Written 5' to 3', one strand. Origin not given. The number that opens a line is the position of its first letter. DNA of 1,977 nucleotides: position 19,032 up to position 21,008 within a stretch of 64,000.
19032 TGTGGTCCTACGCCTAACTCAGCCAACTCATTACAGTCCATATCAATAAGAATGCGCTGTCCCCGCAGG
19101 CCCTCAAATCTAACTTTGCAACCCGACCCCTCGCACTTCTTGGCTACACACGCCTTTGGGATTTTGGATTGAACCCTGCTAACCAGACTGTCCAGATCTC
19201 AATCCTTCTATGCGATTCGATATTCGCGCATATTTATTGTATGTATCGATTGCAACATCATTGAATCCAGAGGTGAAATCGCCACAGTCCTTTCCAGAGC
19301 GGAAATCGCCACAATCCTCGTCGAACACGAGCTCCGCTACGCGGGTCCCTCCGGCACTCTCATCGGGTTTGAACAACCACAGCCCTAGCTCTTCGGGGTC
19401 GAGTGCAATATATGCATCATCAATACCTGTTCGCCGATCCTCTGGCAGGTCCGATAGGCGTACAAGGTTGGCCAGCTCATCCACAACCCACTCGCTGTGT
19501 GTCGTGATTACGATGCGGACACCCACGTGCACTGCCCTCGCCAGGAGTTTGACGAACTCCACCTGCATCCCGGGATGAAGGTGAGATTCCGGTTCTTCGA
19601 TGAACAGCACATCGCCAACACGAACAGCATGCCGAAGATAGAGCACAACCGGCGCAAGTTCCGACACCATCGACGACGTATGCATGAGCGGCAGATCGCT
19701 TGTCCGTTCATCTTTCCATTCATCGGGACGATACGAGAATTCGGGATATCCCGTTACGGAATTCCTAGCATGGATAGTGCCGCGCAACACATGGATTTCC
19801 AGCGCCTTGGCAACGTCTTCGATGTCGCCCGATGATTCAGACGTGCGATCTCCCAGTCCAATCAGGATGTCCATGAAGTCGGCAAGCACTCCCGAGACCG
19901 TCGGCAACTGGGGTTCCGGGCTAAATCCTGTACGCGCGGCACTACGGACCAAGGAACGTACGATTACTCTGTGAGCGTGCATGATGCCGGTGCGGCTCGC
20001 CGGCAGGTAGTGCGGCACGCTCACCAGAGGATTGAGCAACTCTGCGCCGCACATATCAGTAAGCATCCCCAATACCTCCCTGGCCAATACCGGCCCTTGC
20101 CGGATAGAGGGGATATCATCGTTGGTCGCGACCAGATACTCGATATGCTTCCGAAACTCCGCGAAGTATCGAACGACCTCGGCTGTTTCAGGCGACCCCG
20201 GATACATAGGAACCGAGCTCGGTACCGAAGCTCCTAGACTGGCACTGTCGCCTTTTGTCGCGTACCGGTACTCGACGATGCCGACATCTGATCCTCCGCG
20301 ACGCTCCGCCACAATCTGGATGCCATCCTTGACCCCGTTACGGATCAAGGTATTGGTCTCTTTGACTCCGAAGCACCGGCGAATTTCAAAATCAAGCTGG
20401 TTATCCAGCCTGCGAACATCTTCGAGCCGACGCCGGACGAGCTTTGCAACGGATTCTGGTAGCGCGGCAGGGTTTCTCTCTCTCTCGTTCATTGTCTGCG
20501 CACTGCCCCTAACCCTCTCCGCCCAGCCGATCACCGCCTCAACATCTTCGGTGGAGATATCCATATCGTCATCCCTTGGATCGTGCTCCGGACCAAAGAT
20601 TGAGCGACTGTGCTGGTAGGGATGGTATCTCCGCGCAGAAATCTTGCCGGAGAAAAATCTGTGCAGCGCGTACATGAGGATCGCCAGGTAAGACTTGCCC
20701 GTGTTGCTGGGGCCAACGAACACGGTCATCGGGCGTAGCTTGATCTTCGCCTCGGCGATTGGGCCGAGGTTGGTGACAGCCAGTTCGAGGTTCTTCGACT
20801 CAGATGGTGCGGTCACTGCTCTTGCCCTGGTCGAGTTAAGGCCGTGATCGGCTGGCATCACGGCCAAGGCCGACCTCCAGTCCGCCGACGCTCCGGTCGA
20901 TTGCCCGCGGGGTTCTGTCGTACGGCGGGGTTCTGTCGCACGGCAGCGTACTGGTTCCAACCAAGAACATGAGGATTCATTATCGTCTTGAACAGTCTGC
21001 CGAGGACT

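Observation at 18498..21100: AT-rich islet beside tRNA-Gly carrying an OLD/ABC-type AAA ATPase plus a small unknown ORF: candidate two-gene defence or abortive-infection module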

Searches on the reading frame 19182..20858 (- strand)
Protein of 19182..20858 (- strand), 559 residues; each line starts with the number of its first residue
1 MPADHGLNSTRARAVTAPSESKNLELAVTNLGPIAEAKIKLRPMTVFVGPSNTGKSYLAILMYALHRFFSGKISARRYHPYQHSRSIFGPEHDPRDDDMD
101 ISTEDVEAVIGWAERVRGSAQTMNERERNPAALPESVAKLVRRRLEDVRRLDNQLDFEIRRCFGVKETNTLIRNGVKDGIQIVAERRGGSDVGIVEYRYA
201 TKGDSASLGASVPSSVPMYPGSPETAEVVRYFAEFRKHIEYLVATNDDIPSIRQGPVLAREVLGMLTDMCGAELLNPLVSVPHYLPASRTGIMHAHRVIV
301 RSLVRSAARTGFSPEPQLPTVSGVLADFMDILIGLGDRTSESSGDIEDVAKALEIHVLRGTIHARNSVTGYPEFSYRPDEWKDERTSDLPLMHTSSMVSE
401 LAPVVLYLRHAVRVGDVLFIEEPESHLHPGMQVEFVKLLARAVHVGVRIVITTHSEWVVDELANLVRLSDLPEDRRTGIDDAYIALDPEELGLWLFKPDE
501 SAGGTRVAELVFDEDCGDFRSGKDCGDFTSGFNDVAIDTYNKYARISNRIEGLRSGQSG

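Call 6: search_protein_families(library=pfam, proteins=[window:19182-20858:-], max_evalue=1)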
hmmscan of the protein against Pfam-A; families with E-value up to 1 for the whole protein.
window:19182-20858:- (559 aa): 3 families
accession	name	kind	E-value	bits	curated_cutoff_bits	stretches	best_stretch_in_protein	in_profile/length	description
PF13175.12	AAA_15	-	1e-22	81.7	32.1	2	368-459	277-374/374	AAA ATPase domain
PF13304.12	AAA_21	-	7e-12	46.4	27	1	399-456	243-300/304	AAA domain, putative AbiEii toxin, Type IV TA system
PF02562.22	PhoH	-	0.25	11.2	27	1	39-68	16-44/205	PhoH-like protein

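Call 7: search_protein_families(library=padloc, proteins=[window:19182-20858:-], max_evalue=1)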
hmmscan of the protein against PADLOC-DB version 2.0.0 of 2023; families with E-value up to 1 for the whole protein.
window:19182-20858:- (559 aa): 123 families (the best 25 are shown)
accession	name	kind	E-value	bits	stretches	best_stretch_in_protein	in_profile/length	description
PDLC04033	PD-T4-4_A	-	2.4e-32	110.8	2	373-473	287-384/460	-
PDLC04664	PDC-M47A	-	2.9e-28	97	2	364-469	275-376/461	-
PDLC04032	PD-T4-4_A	-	7.3e-24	82.6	2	386-472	318-404/474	-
PDLC02979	AriA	-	1.8e-22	78.7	2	369-459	277-373/373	-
PDLC03878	NsnB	-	7.6e-20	70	2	382-467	209-289/345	-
PDLC02980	AriA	-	1.7e-14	52.5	2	388-455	232-299/304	-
PDLC04214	HEC-02A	-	2e-12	45.1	2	411-465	234-288/338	-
PDLC04710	PDC-M56A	-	7.3e-12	43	2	25-61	3-39/382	-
PDLC00065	GajA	-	5.9e-11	39.9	1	417-461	336-389/670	AAA ATPase domain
PDLC00063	GajA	-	9e-11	39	1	414-461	344-402/679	AAA ATPase domain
PDLC00069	GajA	-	1.2e-10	38.5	1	412-458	332-380/687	AAA ATPase domain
PDLC00091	GajA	-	1.5e-10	38.6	1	391-458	276-341/627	AAA ATPase domain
PDLC00082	GajA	-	1.4e-09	34.9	1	417-460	375-419/694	AAA ATPase domain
PDLC00096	GajA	-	1.7e-09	35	1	416-460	290-338/630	AAA ATPase domain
PDLC04176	HEC-01A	-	2.2e-09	35.2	1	416-462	278-324/371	-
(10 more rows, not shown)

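Call 8: search_protein_families(library=ncbifam, proteins=[window:19182-20858:-], max_evalue=1)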
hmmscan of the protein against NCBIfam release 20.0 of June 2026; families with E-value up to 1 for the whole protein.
window:19182-20858:- (559 aa): 14 families
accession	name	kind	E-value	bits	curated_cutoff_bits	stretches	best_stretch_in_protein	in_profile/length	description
TIGR02673.1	FtsE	equivalog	6.4e-05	22.7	264.85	1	410-463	151-204/214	cell division ATP-binding protein FtsE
NF040873.1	AztA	equivalog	0.00099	18.7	220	0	409-466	132-189/191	zinc ABC transporter ATP-binding protein AztA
NF041760.1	PtuA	equivalog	0.001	18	500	1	417-461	379-422/524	retron Ec78 anti-phage system effector ATPase PtuA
TIGR04435.1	restrict_AAA_1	hypoth_equivalog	0.011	14.5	300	1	417-460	421-471/568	restriction system-associated AAA family ATPase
NF038234.1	retron_eff_Eco8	equivalog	0.019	13.6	250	1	417-462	275-328/679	retron Eco8 family effector endonuclease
NF007027.0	PRK09493.1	equivalog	0.021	14.2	379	0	417-456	157-196/240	glutamine ABC transporter ATP-binding protein GlnQ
TIGR01166.1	cbiO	subfamily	0.078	12.4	211.8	1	415-454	146-185/190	cobalt ABC transporter, ATP-binding protein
NF047739.1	antiphage_MADS3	equivalog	0.081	12.1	420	0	407-460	332-380/427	methylation-associated defense system AAA family ATPase MAD3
TIGR03608.1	L_ocin_972_ABC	subfamily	0.09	12.2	254.85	1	412-467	150-205/206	putative bacteriocin export ABC transporter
NF053840.1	MnTportMntADein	equivalog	0.098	12.2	400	0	404-455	141-192/240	manganese ABC transporter ATP-binding protein MntA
TIGR00972.1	3a0107s01c2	equivalog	0.1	12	343.2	0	416-455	164-202/248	phosphate ABC transporter ATP-binding protein PstB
NF010068.0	PRK13548.1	equivalog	0.13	11.3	261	1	401-454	148-201/261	heme ABC transporter ATP-binding protein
NF008039.0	PRK10771.1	equivalog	0.16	11.4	298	0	409-442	142-175/234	thiamine ABC transporter ATP-binding protein ThiQ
TIGR02857.1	CydD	equivalog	0.17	10.8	435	0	412-467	474-528/529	thiol reductant ABC exporter subunit CydD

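Call 9: find_homologous_proteins(query=window:19182-20858:-)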
Query window:19182-20858:- (559 aa): 4988 proteins with E <= 0.001 among 8000 candidates; the best 120 are listed.
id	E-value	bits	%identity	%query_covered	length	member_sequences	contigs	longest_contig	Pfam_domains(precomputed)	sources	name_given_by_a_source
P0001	0.0e+0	1193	98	97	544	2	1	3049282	PF13175.13,PF13304.13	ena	-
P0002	2.0e-163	563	53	97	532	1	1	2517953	PF13175.13,PF13304.13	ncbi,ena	-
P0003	2.3e-156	540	51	96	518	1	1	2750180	PF13175.13,PF13304.13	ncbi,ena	-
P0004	3.5e-153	529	51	97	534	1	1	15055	PF13175.13,PF13304.13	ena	-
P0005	4.5e-152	525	51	96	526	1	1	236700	PF13175.13,PF13304.13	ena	-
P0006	1.1e-151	524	51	97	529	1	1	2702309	PF13175.13,PF13304.13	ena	-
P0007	7.6e-146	505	50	96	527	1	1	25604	PF13175.13,PF13304.13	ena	-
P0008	1.3e-144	501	48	97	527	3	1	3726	PF13175.13,PF13304.13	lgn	-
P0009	2.8e-141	490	50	97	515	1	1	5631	PF13175.13,PF13304.13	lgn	-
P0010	2.1e-139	484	48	96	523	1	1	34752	PF13175.13,PF13304.13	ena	-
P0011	7.0e-139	482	49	96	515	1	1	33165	PF13175.13,PF13304.13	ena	-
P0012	4.4e-138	479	51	89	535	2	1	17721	PF13175.13,PF13304.13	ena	-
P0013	1.6e-137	477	47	96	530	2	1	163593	PF13175.13,PF13304.13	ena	-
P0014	4.1e-136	473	47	95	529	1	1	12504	PF13175.13,PF13304.13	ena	-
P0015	3.9e-135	469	47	96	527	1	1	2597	PF13175.13,PF13304.13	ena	-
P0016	2.5e-134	467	48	95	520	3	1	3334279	PF13175.13,PF13304.13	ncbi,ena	-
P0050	3.0e-126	440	44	95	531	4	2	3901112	PF13175.13,PF13304.13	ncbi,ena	-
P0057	8.2e-126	439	44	97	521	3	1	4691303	PF13175.13,PF13304.13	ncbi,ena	-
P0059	1.2e-125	438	45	96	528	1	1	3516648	PF13175.13,PF13304.13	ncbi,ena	-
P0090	2.8e-123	430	45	96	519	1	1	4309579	PF13175.13,PF13304.13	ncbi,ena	-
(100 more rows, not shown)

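Call 11: find_encoding_contigs(protein=P0001, flank=6000, max_places=3)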
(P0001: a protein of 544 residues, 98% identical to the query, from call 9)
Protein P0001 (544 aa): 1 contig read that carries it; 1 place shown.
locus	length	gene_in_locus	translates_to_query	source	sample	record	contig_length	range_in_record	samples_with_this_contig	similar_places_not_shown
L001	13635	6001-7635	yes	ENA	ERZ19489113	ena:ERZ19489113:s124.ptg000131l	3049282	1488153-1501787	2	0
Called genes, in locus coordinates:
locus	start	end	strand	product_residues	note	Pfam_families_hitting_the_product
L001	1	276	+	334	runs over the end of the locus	PF04055:Radical_SAM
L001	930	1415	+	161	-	-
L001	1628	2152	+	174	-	-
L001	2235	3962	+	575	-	-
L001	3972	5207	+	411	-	PF01041:DegT_DnrJ_EryC1, PF01212:Beta_elim_lyase (weak)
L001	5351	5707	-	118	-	PF12973:Cupin_7 (weak), PF00190:Cupin_1, PF01050:MannoseP_isomer (weak), PF02311:AraC_binding, PF07883:Cupin_2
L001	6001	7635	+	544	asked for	PF13175:AAA_15 (weak), PF13304:AAA_21, PF13175:AAA_15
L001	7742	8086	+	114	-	-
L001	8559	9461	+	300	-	-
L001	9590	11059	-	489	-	PF01979:Amidohydro_1, PF07969:Amidohydro_3 (weak)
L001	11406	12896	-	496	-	PF00474:SSF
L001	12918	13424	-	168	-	-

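Call 12: find_encoding_contigs(protein=P0002, flank=6000, max_places=3)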
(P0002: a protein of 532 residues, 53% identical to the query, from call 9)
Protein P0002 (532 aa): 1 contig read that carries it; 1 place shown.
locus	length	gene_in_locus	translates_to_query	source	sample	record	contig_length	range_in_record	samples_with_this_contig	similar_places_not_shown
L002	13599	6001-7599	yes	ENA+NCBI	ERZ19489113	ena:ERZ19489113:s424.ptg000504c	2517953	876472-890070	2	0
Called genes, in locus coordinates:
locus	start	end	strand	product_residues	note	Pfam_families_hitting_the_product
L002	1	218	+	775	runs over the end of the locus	PF08665:PglZ (weak)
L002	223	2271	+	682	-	PF20442:BrxL_N, PF13337:BrxL_ATPase, PF13541:ChlI (weak)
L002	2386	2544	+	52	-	-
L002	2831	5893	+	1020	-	PF02384:N6_Mtase (faint), PF20473:MmeI_Mtase, PF07669:Eco57I, PF12950:TaqI_C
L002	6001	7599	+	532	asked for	PF13175:AAA_15, PF13304:AAA_21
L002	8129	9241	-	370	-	-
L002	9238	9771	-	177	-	-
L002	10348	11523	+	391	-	PF00665:rve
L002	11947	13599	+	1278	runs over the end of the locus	PF13091:PLDc_2, PF00271:Helicase_C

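Call 13: find_encoding_contigs(protein=P0003, flank=6000, max_places=3)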
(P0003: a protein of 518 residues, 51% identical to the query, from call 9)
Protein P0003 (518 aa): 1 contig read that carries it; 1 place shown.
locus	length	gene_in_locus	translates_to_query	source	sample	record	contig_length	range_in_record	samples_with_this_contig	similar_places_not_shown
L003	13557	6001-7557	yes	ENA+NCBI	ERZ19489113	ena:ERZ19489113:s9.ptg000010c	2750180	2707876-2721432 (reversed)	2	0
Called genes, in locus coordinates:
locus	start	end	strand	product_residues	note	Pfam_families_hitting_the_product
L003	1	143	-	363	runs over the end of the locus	PF04055:Radical_SAM, PF13186:SPASM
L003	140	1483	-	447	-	PF13439:Glyco_transf_4, PF13579:Glyco_trans_4_4, PF20706:GT4-conflict (weak), PF00534:Glycos_transf_1, PF13692:Glyco_trans_1_4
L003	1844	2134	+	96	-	-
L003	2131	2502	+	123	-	-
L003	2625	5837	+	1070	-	PF02384:N6_Mtase (faint), PF20473:MmeI_Mtase, PF07669:Eco57I, PF12950:TaqI_C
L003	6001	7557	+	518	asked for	PF13175:AAA_15, PF13304:AAA_21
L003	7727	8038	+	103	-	-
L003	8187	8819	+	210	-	-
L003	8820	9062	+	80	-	-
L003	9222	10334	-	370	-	-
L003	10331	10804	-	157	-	-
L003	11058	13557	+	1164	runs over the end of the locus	PF13091:PLDc_2, PF00271:Helicase_C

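Call 25: find_related_loci(query=A1, collection=genome_contigs, flank=6000)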
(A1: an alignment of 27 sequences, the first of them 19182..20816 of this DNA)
Query A1 (545 aa) in genome_contigs; peptide patterns used: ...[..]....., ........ (x = any residue, [..] = any of these).
599 stretches matched a pattern (row limit reached: there are more); 589 encode a relative of the query (tblastn E <= 1e-3); the best 80 are kept; 80 distinct loci.
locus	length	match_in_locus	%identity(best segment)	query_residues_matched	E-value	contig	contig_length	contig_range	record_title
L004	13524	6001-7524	57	1-536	5e-177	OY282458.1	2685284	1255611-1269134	MAG: uncultured Dehalococcoidia bacterium genome assembly, chromosome: 1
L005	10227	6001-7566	48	1-541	9e-151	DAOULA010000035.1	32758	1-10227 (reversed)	MAG TPA_asm: Dehalococcoidia bacterium isolate S8_375 80336, whole genome shotgun sequence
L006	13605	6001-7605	45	1-537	2e-144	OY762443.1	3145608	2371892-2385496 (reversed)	MAG: Dehalococcoidia bacterium isolate e17dd254-e2e4-46ca-aa76-34ed56c1cae1 genome assembly, chromosome: 1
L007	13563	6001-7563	46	1-536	4e-134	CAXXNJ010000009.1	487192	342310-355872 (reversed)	MAG: Dehalococcoidia bacterium isolate 9ad22531-bf69-4ddd-ada6-f90d651dccb2 genome assembly, contig: contig_9, whole gen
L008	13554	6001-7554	46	1-536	2e-133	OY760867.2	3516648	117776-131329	MAG: Dehalococcoidia bacterium isolate ec36dd00-29ce-491f-9a3f-6816ace52b4b genome assembly, chromosome: 1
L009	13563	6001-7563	44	1-540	2e-132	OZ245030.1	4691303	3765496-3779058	MAG: Candidatus Poribacteria bacterium isolate f3f56de0-ea6e-4eab-9813-cfd719c0cda4 genome assembly, chromosome: 1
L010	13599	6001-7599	44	1-541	1e-131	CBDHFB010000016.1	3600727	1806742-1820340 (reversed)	MAG: Dehalococcoidia bacterium isolate 5892fe59-49e4-48a8-8c95-40c51a55cd3e genome assembly, contig: contig_12, whole ge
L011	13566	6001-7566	46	1-541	4e-131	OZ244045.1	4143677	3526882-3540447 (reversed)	MAG: Gammaproteobacteria bacterium isolate c0228bcb-c4b8-462a-94e7-08031748cab8 genome assembly, chromosome: 1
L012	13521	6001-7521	44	1-537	3e-131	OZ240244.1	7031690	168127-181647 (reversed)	MAG: Candidatus Poribacteria bacterium isolate 530b1872-db39-4376-9dde-5bfc35f27194 genome assembly, chromosome: 1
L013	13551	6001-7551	45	6-541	6e-131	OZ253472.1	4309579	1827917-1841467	MAG: Dehalococcoidia bacterium isolate 530a8394-237e-405c-b316-5e5b388c5070 genome assembly, chromosome: 1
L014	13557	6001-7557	44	6-539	3e-130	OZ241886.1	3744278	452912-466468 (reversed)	MAG: Candidatus Aldehydirespiratoraceae bacterium isolate 67cb103c-45cd-4466-8c42-f27af5c96c61 genome assembly, chromoso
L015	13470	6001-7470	44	1-536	4e-129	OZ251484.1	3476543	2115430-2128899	MAG: Dehalococcoidia bacterium isolate ef173376-b59c-4e26-81a4-37713676cc5d genome assembly, chromosome: 1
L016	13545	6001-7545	44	3-537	7e-129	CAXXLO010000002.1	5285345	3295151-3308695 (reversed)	MAG: Caldilineaceae bacterium isolate 99c2e195-4bff-45e2-bb48-833f95f6ab02 genome assembly, contig: contig_2, whole geno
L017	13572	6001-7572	44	1-542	4e-128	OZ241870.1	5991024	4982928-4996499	MAG: Gammaproteobacteria bacterium isolate ca35ea08-545d-4259-bb59-35f508f037d2 genome assembly, chromosome: 1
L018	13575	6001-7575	43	7-542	6e-128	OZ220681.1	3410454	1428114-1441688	MAG: Dehalococcoidia bacterium isolate b3870ce4-b2c0-4886-bd94-d5608d47d969 genome assembly, chromosome: 1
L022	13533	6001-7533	42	1-540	1e-126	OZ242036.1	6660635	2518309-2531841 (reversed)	MAG: Candidatus Poribacteria bacterium isolate 54b3e0b4-8990-4cd1-959a-c9693763f33b genome assembly, chromosome: 1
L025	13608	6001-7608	41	1-537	2e-126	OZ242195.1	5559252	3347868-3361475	MAG: Candidatus Latescibacterota bacterium isolate a57e98d2-c2a9-4833-8eaa-f85fbefd33d8 genome assembly, chromosome: 1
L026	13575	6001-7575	42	1-537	3e-126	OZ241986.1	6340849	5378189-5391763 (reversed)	MAG: Candidatus Latescibacterota bacterium isolate 0d522d25-140f-41b3-910f-d932058e053c genome assembly, chromosome: 1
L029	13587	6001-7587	43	1-545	5e-126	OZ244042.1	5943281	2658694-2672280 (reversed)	MAG: Candidatus Poribacteria bacterium isolate 82c2f847-b3a6-4516-8f18-366283cf6473 genome assembly, chromosome: 1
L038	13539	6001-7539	45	7-536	4e-123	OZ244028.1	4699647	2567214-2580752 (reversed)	MAG: Candidatus Latescibacterota bacterium isolate bd5b79a9-654a-4f06-b92f-bece6890e083 genome assembly, chromosome: 1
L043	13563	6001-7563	42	1-540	4e-122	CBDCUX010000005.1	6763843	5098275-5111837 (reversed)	MAG: Candidatus Poribacteria bacterium isolate e6ba5316-27cc-4a72-bad8-a94c688688a0 genome assembly, contig: contig_5, w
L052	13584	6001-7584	42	2-543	2e-119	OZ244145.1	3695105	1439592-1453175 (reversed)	MAG: Chloroflexota bacterium isolate eb05c879-3c2f-44be-9c84-8645a4b398cc genome assembly, chromosome: 1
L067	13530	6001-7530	42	7-530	6e-117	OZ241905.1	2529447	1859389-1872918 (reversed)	MAG: Nitrospirales bacterium isolate 4ba8bffd-60cb-465e-9873-b59a9ad782a3 genome assembly, chromosome: 1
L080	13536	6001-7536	41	8-537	4e-114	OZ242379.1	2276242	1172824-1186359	MAG: Thermodesulfobacteriota bacterium isolate 9d136334-0537-4e9a-b9f8-abb272cb9b29 genome assembly, chromosome: 1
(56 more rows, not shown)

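Call 35: search_solved_structures(query=A1, max_evalue=0.001)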
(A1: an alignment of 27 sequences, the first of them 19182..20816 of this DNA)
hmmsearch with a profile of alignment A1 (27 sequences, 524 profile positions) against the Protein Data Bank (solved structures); distinct sequences matched with E-value up to 0.001: 1.
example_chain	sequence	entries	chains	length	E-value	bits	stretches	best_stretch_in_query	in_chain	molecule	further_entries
6p74_A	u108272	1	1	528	2.8e-05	26.3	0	393-432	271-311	Putative ATP-dependent endonuclease of the OLD family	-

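Call 56: search_dna_similar(query=window:19182-20816:-, collection=plasmids, mode=protein, max_evalue=0.001, max_rows=25)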
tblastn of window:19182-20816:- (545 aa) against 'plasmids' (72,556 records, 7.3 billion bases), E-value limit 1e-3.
Records with a match: 44; places in all: 45; records where one place covers at least 80% of the query: 0.
Best place of each record, by identity: <60% 44.
By first word of the organism name: Klebsiella 12; Enterococcus 10; Escherichia 9; Photobacterium 2; Nostoc 2; Bernardetia 1; Annamia 1; Acinetobacter 1; Cohnella 1; Serratia 1; and 4 more.
By predicted mobility (MOB-suite, as given by PLSDB): non-mobilizable 23; conjugative 14; mobilizable 7.
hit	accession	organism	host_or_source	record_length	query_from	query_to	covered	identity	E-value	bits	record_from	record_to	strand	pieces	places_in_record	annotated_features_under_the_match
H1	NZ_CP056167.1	Escherichia marmotae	culture,Freshwater sample from upstream ...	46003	314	538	41%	27.8%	3e-10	71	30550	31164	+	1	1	AAA family ATPase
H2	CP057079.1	Escherichia coli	culture,Pooled pig faecal samples ...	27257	375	538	30%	29.7%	4e-9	67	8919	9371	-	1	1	AAA family ATPase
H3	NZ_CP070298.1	Escherichia albertii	Shanxi,Poultry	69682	375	538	30%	29.7%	4e-9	67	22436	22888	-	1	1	AAA family ATPase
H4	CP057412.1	Escherichia coli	culture,Pooled pig faecal samples ...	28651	375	538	30%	29.7%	4e-9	67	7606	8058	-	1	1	AAA family ATPase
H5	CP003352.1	Enterococcus faecium Aus0004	Homo sapiens,blood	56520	255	452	36%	23.4%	4e-9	67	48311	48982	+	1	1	hypothetical protein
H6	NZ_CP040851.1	Enterococcus faecium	chicken,young chicken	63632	255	452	36%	23.4%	4e-9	67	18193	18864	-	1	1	AAA family ATPase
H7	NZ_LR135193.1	Enterococcus faecium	-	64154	255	452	36%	23.4%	4e-9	67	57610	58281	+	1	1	AAA family ATPase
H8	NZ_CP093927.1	Enterococcus hirae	swine,water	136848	255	452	36%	23.4%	4e-9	67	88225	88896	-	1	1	AAA family ATPase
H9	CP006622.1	Enterococcus faecium Aus0085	-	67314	255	452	36%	23.4%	4e-9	67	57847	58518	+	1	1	hypothetical protein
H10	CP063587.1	Enterococcus faecium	Homo sapiens,rectal swab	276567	255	452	36%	23.4%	6e-9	67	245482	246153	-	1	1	none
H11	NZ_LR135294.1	Enterococcus faecium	-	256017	255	452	36%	23.4%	7e-9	67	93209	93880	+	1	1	AAA family ATPase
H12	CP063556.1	Enterococcus faecium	Homo sapiens,rectal swab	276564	255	452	36%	23.4%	7e-9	67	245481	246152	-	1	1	none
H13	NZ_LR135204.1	Enterococcus faecium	-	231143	255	452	36%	23.4%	7e-9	67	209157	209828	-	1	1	none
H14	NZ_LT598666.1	Enterococcus faecium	Homo sapiens,clinical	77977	255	452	36%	23.4%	9e-9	66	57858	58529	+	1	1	AAA family ATPase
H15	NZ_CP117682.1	Escherichia albertii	whole organism,bird (unidentified ...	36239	314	464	28%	29.6%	1e-9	69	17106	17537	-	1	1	AAA family ATPase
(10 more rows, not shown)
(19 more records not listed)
